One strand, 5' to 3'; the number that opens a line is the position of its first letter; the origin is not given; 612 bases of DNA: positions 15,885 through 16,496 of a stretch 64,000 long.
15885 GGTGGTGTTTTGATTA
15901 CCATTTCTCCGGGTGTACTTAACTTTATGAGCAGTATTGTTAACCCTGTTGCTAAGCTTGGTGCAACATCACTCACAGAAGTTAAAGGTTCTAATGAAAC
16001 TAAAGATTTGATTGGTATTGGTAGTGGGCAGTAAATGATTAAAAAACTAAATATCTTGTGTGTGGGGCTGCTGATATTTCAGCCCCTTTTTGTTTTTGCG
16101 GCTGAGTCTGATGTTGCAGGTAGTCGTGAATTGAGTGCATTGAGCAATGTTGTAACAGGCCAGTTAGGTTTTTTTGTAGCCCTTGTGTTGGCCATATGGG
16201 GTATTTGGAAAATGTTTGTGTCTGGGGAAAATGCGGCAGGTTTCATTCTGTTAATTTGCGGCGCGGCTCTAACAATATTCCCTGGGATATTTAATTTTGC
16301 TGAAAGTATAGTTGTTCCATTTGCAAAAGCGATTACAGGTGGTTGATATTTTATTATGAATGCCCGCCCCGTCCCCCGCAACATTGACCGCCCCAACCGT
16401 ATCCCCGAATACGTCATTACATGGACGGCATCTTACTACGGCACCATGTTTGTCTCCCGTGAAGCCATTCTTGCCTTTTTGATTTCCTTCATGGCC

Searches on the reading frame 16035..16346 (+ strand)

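Call 104: search_protein_families(library=pfam, proteins=[window:16035-16346:+], max_evalue=1)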
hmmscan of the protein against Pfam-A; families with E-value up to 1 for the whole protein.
window:16035-16346:+ (103 aa): 1 family
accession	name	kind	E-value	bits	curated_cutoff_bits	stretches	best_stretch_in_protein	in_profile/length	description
PF24377.1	DUF7533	-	0.2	12.2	27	1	48-86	14-51/74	Family of unknown function (DUF7533)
